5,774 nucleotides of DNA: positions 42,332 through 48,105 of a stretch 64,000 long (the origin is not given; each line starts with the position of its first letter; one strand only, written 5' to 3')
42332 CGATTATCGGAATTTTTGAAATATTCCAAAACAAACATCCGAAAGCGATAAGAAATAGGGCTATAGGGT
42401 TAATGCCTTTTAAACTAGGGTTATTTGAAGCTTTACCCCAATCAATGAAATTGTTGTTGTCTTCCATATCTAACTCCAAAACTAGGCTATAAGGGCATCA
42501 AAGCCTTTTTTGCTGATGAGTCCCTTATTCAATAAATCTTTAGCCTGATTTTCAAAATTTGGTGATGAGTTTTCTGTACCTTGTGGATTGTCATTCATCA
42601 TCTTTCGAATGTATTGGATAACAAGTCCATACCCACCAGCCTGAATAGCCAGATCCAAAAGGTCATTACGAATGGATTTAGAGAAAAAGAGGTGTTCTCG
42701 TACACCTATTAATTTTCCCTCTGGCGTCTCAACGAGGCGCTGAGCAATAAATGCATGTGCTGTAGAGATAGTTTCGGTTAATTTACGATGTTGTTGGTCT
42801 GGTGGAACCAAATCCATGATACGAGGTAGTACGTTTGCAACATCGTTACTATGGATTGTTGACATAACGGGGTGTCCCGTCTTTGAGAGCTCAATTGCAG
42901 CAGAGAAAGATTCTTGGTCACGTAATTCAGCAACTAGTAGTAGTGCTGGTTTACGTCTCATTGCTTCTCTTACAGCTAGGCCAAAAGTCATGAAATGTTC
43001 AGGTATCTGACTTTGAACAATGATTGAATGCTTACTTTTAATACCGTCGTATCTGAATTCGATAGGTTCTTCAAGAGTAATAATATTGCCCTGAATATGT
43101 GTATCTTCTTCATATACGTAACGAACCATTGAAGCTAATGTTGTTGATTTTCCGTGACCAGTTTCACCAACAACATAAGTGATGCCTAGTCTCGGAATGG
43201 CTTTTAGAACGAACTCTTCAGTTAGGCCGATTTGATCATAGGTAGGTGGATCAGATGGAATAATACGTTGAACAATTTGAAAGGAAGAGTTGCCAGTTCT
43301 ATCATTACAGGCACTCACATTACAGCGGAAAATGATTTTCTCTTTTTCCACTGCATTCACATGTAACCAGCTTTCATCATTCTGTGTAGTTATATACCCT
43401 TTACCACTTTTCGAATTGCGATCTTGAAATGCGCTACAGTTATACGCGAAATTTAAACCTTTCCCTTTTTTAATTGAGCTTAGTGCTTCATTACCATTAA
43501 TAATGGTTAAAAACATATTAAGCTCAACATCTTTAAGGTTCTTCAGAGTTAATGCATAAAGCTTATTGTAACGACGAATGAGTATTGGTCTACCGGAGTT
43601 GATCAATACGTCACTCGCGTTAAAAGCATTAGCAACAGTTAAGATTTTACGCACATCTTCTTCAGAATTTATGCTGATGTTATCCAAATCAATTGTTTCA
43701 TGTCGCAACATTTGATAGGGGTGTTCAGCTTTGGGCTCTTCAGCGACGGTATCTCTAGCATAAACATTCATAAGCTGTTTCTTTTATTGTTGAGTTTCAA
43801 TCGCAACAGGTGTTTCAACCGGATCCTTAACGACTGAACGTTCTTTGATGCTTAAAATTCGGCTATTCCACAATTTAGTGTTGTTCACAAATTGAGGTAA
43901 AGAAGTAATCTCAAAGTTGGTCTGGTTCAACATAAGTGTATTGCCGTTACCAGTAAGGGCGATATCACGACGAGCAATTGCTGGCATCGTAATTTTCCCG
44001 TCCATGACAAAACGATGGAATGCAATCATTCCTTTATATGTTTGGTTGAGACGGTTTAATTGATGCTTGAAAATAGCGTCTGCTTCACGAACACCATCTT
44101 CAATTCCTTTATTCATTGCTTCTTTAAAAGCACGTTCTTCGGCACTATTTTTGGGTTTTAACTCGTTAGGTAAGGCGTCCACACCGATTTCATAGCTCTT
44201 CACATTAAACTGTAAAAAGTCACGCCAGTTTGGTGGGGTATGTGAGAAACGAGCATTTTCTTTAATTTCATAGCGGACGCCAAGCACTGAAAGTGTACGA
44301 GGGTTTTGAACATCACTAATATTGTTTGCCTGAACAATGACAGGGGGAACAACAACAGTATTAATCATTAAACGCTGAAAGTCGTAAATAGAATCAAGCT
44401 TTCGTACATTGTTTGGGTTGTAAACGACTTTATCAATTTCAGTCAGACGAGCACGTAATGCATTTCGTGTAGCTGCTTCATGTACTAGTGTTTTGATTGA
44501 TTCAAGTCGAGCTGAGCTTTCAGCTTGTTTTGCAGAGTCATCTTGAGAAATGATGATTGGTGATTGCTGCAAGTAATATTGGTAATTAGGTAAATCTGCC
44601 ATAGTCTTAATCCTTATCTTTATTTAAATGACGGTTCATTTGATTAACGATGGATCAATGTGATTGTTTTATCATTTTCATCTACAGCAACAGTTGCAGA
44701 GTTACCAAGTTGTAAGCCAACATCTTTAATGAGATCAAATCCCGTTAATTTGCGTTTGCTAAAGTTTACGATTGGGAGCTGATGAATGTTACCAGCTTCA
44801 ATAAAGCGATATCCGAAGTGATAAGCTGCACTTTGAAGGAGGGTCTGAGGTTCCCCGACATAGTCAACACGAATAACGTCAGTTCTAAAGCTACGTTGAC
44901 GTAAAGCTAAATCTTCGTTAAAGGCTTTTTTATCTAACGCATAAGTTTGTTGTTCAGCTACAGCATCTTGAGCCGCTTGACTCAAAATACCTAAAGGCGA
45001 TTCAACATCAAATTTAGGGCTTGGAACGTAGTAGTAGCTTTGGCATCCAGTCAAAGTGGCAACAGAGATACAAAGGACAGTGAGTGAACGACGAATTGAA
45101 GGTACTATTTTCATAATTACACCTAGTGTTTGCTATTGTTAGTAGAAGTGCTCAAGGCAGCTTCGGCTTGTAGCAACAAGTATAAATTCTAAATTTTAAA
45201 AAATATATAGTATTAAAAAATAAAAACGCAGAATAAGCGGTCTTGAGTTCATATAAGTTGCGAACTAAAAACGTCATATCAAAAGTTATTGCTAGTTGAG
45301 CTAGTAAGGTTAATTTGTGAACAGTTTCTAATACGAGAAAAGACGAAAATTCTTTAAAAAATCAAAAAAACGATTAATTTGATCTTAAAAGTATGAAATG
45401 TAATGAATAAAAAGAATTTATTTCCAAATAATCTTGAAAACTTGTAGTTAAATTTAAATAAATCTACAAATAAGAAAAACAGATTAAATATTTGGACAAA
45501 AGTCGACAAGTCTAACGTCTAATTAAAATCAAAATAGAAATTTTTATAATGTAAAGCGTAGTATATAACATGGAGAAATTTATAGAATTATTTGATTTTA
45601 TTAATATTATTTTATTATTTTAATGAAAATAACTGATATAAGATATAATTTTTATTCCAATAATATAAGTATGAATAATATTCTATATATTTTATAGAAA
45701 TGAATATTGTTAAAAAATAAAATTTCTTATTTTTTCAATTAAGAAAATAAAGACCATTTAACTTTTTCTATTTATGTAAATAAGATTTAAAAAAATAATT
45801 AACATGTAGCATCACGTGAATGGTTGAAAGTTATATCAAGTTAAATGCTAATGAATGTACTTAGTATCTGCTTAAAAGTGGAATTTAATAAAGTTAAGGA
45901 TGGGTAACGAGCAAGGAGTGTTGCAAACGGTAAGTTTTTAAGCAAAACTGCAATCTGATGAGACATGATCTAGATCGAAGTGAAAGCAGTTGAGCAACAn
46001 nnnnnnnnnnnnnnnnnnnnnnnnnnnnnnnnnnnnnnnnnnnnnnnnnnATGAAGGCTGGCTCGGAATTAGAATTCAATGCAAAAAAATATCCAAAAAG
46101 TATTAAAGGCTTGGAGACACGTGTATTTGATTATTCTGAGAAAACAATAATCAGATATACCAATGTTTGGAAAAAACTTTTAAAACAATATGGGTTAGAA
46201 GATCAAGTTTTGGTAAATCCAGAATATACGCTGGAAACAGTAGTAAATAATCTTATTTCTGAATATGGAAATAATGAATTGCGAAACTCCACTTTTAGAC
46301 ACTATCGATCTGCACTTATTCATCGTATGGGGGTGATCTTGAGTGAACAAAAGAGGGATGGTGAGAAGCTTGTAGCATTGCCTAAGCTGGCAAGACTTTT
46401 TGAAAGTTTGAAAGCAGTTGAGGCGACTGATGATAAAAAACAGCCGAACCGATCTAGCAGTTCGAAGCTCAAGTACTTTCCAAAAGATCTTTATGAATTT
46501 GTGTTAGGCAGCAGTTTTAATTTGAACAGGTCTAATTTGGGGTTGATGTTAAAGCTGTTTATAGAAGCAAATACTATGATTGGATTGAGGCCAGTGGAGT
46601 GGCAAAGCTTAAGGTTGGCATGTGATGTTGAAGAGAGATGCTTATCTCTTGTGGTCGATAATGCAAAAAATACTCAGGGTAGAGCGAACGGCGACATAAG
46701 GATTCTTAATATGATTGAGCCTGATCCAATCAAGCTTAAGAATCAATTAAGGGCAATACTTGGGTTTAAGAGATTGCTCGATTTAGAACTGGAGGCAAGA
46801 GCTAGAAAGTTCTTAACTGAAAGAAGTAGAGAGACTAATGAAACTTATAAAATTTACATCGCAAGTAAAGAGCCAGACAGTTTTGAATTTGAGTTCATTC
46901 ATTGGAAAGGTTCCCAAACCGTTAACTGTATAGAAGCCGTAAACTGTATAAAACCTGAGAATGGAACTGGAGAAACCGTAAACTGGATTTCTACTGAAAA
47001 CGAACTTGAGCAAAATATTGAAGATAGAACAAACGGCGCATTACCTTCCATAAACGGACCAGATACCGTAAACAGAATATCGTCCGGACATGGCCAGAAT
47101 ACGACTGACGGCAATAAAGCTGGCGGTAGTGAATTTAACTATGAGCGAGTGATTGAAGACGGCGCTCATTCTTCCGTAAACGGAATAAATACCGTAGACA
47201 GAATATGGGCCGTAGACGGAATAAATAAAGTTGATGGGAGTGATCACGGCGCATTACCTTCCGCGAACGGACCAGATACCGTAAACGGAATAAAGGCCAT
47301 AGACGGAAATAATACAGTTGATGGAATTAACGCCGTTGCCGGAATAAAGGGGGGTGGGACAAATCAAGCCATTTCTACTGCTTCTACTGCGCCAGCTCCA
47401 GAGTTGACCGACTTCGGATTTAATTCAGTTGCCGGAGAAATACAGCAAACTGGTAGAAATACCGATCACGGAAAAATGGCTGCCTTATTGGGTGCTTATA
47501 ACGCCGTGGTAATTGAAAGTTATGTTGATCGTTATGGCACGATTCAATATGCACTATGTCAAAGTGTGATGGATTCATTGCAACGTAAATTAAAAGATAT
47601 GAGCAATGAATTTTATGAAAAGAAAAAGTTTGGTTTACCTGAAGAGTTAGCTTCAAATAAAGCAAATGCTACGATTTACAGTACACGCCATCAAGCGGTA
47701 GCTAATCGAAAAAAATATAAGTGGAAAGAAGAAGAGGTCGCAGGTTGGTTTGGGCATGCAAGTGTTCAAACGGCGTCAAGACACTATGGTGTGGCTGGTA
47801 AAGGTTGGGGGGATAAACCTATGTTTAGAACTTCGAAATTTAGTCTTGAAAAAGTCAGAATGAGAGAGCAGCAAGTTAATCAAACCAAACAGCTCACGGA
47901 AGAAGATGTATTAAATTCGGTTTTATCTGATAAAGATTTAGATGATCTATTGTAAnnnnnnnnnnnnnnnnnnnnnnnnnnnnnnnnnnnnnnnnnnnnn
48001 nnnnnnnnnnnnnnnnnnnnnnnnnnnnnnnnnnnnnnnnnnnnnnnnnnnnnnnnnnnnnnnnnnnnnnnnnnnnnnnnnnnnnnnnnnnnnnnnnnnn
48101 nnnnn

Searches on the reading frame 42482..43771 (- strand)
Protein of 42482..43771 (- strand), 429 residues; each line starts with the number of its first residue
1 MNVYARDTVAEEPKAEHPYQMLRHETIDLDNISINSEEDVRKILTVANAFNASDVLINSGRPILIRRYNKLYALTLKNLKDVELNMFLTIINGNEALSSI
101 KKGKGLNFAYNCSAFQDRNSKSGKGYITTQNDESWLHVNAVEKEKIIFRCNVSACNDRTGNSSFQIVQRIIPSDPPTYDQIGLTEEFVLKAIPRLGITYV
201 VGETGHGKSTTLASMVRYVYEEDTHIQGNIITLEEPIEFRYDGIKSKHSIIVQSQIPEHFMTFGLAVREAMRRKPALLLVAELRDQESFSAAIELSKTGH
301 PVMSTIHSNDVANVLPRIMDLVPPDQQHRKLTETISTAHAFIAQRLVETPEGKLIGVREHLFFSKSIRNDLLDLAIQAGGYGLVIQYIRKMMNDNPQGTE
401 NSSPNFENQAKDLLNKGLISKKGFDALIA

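Call 6: search_protein_families(library=pfam, proteins=[window:42482-43771:-], max_evalue=0.01)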
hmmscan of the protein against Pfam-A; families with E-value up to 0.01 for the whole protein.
window:42482-43771:- (429 aa): 1 family
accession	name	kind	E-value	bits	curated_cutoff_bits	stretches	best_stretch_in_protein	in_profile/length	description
PF00437.27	T2SSE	-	3.8e-30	105.2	24.9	1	195-348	142-279/370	Type II/IV secretion system protein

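Call 102: search_protein_families(library=ncbifam, proteins=[window:42482-43771:-], max_evalue=0.05)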
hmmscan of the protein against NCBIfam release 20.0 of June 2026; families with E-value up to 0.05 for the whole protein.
window:42482-43771:- (429 aa): 20 families
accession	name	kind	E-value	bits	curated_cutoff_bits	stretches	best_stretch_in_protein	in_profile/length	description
TIGR02524.1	dot_icm_DotB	equivalog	1.1e-60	205.7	463.3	2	142-395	82-328/358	Dot/Icm type IV secretion system ATPase DotB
TIGR01420.1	pilT_fam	subfamily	7.2e-49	166.8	319.1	1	146-373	78-295/343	PilT/PilU family type 4a pilus ATPase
TIGR02525.1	plasmid_TraJ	equivalog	6.4e-48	163.6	368.3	1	38-375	10-326/372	plasmid transfer ATPase TraJ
TIGR02533.1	type_II_gspE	equivalog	1.2e-26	93.4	630.25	1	195-348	243-380/486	type II secretion system ATPase GspE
NF041000.1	ATPase_ComGA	equivalog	1.2e-24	86.8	300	1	148-348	80-266/267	competence type IV pilus ATPase ComGA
TIGR02538.1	type_IV_pilB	equivalog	1.5e-20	73.4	675.65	1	188-322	308-433/564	type IV-A pilus assembly ATPase PilB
NF053534.1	T4PilAsmATPsTfpB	equivalog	1.9e-20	72.8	850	1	194-348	335-473/584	type IV pilus assembly ATPase TfpB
NF007755.0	PRK10436.1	equivalog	7.5e-19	67.7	617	1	166-347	184-355/465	type II secretion system protein GspE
NF058587.1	archaellum_moto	equivalog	1.8e-13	50.1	550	1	199-318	279-393/527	archaellum flagellar ATPase motor FlaI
TIGR02788.1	VirB11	equivalog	3.4e-12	46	249.95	1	184-332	133-276/308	P-type DNA transfer ATPase VirB11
TIGR02782.1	TrbB_P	equivalog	4.7e-08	32.7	304.55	1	199-327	140-261/303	P-type conjugative transfer ATPase TrbB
TIGR03819.1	heli_sec_ATPase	hypoth_equivalog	1.8e-06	27.4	373.15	1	199-321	182-300/340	TadA family conjugal transfer-associated ATPase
NF010469.0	PRK13894.1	subfamily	2.6e-05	23.8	508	1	197-353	151-299/320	conjugal transfer ATPase TrbB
NF010407.0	PRK13833.1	subfamily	8.7e-05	22.1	499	1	194-342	144-282/323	conjugal transfer protein TrbB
NF010425.0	PRK13851.1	equivalog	0.00025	20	461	1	183-328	150-290/344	type IV secretion system protein VirB11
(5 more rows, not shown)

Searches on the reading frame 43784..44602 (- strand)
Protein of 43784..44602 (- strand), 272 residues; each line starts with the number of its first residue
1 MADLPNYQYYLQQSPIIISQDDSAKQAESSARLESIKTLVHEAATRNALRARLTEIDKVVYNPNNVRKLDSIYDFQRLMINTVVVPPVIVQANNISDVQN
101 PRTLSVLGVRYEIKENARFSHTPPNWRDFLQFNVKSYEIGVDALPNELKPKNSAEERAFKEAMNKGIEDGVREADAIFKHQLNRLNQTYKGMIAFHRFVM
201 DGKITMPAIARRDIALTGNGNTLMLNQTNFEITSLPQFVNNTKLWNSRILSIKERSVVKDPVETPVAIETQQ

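Call 6: search_protein_families(library=pfam, proteins=[window:43784-44602:-], max_evalue=0.01)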
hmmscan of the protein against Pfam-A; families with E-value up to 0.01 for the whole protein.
window:43784-44602:- (272 aa): 1 family
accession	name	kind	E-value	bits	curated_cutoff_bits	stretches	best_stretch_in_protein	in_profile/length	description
PF16932.10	T4SS_TraI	-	2.1e-38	132.1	26.1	1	45-246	16-212/213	Type IV secretory system, conjugal DNA-protein transfer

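Call 102: search_protein_families(library=ncbifam, proteins=[window:43784-44602:-], max_evalue=0.05)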
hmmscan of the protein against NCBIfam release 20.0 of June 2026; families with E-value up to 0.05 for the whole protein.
window:43784-44602:- (272 aa): 0 families

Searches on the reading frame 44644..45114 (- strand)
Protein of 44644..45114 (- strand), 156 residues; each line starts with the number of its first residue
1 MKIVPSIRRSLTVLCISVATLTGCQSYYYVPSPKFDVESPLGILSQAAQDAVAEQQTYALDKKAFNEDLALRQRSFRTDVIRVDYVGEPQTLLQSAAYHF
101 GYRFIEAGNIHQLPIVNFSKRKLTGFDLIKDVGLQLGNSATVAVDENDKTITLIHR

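Call 6: search_protein_families(library=pfam, proteins=[window:44644-45114:-], max_evalue=0.01)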
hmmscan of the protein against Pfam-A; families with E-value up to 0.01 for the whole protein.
window:44644-45114:- (156 aa): 1 family
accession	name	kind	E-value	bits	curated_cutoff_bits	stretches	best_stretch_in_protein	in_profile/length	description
PF16816.10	DotD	-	7.3e-08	33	27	1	44-155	6-121/121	DotD protein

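Call 102: search_protein_families(library=ncbifam, proteins=[window:44644-45114:-], max_evalue=0.05)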
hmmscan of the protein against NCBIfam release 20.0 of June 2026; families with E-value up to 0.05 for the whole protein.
window:44644-45114:- (156 aa): 2 families
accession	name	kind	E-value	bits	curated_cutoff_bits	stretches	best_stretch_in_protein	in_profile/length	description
NF033882.1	T4SS_lipo_DotD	equivalog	8.4e-06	26.1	140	1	77-153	63-140/143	type IVB secretion system lipoprotein DotD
NF058616.2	C39_FapD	equivalog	0.017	14.4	330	1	42-93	79-130/224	fibril amyloid maturation endopeptidase FapD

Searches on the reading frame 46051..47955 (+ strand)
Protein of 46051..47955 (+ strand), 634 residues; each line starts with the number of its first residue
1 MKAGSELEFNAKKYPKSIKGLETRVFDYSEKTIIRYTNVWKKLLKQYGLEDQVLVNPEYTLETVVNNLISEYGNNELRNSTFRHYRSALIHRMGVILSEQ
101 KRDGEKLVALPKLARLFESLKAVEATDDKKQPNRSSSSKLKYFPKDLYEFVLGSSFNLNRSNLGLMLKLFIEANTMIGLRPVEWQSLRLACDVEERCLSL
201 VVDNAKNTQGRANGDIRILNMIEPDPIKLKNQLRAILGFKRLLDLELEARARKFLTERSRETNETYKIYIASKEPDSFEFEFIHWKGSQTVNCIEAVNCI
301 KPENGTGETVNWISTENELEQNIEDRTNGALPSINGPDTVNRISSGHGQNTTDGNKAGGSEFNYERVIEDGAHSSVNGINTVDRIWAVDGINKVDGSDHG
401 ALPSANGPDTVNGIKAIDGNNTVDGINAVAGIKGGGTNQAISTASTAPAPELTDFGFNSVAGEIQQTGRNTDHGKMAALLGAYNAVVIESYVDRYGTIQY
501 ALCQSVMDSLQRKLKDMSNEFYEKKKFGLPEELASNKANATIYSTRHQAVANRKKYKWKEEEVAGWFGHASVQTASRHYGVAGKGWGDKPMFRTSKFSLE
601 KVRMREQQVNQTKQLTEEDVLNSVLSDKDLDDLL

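Call 6: search_protein_families(library=pfam, proteins=[window:46051-47955:+], max_evalue=0.01)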
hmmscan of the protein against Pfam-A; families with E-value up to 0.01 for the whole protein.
window:46051-47955:+ (634 aa): 0 families

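Call 24: search_protein_families(library=ncbifam, proteins=[window:46051-47955:+], max_evalue=10)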
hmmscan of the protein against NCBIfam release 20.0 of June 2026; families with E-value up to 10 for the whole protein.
window:46051-47955:+ (634 aa): 1 family
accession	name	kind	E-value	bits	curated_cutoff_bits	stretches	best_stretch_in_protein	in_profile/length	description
NF009426.0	PRK12787.1-2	equivalog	0.038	14.4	153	1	334-399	3-70/143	flagellar assembly regulator FliX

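Call 28: search_protein_families(library=pfam, proteins=[window:46051-47955:+], max_evalue=1)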
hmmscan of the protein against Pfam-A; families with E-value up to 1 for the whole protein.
window:46051-47955:+ (634 aa): 1 family
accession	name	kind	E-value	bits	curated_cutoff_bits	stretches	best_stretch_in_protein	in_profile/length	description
PF02914.21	DDE_2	-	0.081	13.1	23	1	526-593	68-137/221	Bacteriophage Mu transposase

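Call 53: search_solved_structures(query=window:46051-47955:+, max_evalue=10, show_alignments=2)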
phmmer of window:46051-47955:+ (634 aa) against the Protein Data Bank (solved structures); distinct sequences matched with E-value up to 10: 0.

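Call 54: find_homologous_proteins(query=window:46051-47955:+, max_evalue=0.001)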
Query window:46051-47955:+ (634 aa): 12 proteins with E <= 0.001 among 8000 candidates.
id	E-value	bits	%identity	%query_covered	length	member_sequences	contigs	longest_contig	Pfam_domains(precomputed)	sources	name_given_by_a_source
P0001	0.0e+0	1394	99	99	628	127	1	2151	-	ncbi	ncbi:TPA: integrase, partial [Acinetobacter baumannii]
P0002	0.0e+0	1253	86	98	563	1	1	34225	-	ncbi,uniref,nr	ncbi:integrase [Acinetobacter baumannii]|uniref:integrase n=1 Tax=Acinetobacter baumannii TaxID=470 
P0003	2.7e-191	655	51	100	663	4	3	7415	-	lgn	-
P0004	1.5e-172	593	49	100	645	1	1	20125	-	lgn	-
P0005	9.3e-169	581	49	100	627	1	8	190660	-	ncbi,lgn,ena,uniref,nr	ncbi:integrase (plasmid) [Acinetobacter baumannii]|uniref:Integrase n=1 Tax=Acinetobacter nosocomial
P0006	9.8e-169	581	49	100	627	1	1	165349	-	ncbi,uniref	ncbi:integrase [Acinetobacter baumannii]|uniref:integrase n=1 Tax=Acinetobacter baumannii TaxID=470 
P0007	7.6e-167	575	48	100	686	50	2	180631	-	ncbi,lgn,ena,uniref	ncbi:integrase [Acinetobacter baumannii]|uniref:integrase n=1 Tax=Acinetobacter baumannii TaxID=470 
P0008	5.5e-166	572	49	100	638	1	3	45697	-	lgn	-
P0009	7.1e-166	571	49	100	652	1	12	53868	-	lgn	-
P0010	7.1e-158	545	59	45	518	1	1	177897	-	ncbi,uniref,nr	ncbi:hypothetical protein [Acinetobacter sp. Marseille-Q1618]|uniref:hypothetical protein n=1 Tax=Ac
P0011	1.0e-157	544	49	94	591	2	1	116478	-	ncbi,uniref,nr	ncbi:integrase [Acinetobacter baumannii]|uniref:integrase n=1 Tax=Acinetobacter baumannii TaxID=470 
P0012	4.9e-110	387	50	70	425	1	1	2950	-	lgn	-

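Call 70: predict_structure(alignment_id=A2)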
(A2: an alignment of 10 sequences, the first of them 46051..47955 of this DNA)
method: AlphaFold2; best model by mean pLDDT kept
length: 634 residues; sequences in the alignment: 10
mean_pLDDT: 42.8   pTM: 0.29
mean pLDDT of the five models: 42.8, 40.7, 40.5, 40.4, 38.2
residues with pLDDT >= 90: 6; 70-90: 92; 50-70: 111; < 50: 425
segments of 3 or more residues with pLDDT < 50: 1-9, 125-160, 178-183, 185-187, 189-199, 201-222, 271-279, 287-614
pLDDT, mean of each block of 10 residues (from residue 1): 36 68 79 85 86 84 87 63 85 88 79 84 51 31 37 38 60 53 46 42 39 38 61 65 58 60 59 42 51 26 24 24 26 26 24 24 23 23 23 23 26 25 24 23 24 22 24 26 21 27 32 33 31 27 26 29 25 25 24 28 30 52 66 57
secondary structure, 60 per line:
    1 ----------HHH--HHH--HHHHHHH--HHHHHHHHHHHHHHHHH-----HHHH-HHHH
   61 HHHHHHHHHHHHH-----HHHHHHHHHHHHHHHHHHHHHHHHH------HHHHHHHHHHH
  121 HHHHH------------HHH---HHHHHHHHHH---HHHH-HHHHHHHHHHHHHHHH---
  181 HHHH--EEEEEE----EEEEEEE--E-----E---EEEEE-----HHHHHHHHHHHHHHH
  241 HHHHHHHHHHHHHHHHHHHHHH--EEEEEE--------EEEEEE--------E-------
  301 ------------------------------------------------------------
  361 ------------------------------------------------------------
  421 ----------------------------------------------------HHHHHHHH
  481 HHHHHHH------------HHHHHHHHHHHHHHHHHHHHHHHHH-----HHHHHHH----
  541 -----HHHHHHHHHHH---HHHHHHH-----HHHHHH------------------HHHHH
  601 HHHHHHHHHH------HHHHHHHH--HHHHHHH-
elements in order: H21-27 H30-46 H52-55 H57-73 H79-103 H110-125 H144-153 H157-160 H162-177 H181-184 E187-192 E197-203 E216-220 H226-262 E265-270 E279-284 H473-487 H500-524 H530-536 H546-556 H560-566 H572-577 H596-610 H617-624 H627-633
